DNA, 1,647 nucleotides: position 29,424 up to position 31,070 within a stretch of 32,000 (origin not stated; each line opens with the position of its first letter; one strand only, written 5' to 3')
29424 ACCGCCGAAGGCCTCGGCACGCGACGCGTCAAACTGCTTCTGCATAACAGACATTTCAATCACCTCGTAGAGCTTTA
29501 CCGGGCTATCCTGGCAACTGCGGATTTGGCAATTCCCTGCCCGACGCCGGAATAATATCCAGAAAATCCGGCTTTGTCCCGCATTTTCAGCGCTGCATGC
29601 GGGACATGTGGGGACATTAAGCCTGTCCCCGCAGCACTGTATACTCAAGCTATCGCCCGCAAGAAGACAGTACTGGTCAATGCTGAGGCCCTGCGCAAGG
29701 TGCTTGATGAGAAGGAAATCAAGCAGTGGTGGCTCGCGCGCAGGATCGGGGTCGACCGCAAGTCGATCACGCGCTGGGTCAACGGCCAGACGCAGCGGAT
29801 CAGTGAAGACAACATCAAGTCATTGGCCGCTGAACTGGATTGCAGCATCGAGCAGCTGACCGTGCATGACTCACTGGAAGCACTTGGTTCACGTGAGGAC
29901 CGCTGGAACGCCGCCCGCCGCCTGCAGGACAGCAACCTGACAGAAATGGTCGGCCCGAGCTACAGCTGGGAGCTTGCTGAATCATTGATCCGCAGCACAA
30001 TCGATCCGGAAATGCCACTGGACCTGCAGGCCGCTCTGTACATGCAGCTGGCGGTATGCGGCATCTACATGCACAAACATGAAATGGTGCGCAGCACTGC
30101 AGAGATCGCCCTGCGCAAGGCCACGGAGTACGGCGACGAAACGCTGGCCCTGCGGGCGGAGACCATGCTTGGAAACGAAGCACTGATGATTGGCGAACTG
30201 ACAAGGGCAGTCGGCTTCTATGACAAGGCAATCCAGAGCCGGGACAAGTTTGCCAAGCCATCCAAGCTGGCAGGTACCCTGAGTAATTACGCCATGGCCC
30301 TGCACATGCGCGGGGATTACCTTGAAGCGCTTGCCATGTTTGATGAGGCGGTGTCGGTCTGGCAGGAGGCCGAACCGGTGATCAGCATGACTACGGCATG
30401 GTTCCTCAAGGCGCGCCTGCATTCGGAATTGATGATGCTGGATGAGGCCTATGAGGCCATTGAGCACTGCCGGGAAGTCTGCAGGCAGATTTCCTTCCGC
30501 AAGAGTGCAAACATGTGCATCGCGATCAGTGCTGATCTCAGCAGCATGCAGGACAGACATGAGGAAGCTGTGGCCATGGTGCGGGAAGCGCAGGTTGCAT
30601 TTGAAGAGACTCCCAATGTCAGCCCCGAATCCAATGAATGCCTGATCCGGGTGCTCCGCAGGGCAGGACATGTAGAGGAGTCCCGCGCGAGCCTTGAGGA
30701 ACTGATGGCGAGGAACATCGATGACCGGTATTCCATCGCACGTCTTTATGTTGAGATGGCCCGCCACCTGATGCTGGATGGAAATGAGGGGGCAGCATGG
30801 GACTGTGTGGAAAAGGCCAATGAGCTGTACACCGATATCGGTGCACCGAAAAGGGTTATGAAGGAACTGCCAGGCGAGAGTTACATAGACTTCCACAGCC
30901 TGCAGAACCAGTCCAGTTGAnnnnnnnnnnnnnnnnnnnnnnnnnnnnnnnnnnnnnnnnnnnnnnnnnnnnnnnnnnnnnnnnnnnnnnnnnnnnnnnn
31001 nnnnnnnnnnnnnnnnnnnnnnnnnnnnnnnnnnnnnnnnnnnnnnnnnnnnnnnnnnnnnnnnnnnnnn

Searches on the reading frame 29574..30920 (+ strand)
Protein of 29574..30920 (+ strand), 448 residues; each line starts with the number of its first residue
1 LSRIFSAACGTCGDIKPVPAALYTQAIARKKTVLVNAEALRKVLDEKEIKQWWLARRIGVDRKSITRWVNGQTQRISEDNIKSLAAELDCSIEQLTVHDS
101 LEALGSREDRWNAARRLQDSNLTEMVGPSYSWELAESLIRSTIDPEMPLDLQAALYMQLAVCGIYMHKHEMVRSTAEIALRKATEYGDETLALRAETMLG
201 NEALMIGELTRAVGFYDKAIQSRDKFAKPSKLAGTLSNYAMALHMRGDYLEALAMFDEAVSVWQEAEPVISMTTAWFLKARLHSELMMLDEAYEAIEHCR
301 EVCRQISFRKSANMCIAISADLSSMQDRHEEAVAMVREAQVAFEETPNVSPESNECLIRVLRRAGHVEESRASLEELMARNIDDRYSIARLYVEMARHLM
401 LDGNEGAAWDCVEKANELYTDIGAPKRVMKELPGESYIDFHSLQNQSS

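Call 8: search_protein_families(library=pfam, proteins=[window:29574-30920:+], max_evalue=0.1)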
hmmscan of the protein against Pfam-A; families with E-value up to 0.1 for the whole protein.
window:29574-30920:+ (448 aa): 19 families
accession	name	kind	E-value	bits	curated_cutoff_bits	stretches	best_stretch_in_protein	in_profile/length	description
PF17874.7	TPR_MalT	-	1.6e-12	47.8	45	1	159-428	10-279/336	MalT-like TPR region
PF13424.12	TPR_12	-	4.1e-11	43.4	30.1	2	233-266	3-36/77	Tetratricopeptide repeat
PF13443.12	HTH_26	-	5.1e-10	39.9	22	1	40-97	2-59/63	Cro/C1-type HTH DNA-binding domain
PF01381.28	HTH_3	-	4.6e-07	30.2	23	1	46-95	7-55/55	Helix-turn-helix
PF07719.23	TPR_2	-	6.3e-06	26.4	27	0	235-260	3-28/34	Tetratricopeptide repeat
PF00515.34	TPR_1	-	9.5e-06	25.7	27.8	0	240-261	8-29/34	Tetratricopeptide repeat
PF13428.12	TPR_14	-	1.4e-05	25.7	23.5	0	239-263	7-31/44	Tetratricopeptide repeat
PF07721.20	TPR_4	-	2.2e-05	25.1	27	0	234-258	2-26/26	Tetratricopeptide repeat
PF13374.12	TPR_10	-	0.00013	22.3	27.5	1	233-266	2-35/42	Tetratricopeptide repeat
PF14938.12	SNAP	-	0.00037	20.5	25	0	209-297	90-179/282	Soluble NSF attachment protein, SNAP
PF12844.13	HTH_19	-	0.00072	19.8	30.2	1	38-93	2-56/64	Helix-turn-helix domain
PF13744.12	HTH_37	-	0.00088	19.5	27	1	29-93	14-76/80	Helix-turn-helix domain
PF20308.4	TPR-S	-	0.0013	19.7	27.6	0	329-420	2-83/102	Tetratricopeptide Repeats-Sensor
PF13560.12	HTH_31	-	0.005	17.6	27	1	50-88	16-54/64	Helix-turn-helix domain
PF14559.12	TPR_19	-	0.014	16.1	25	0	245-296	3-48/68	Tetratricopeptide repeat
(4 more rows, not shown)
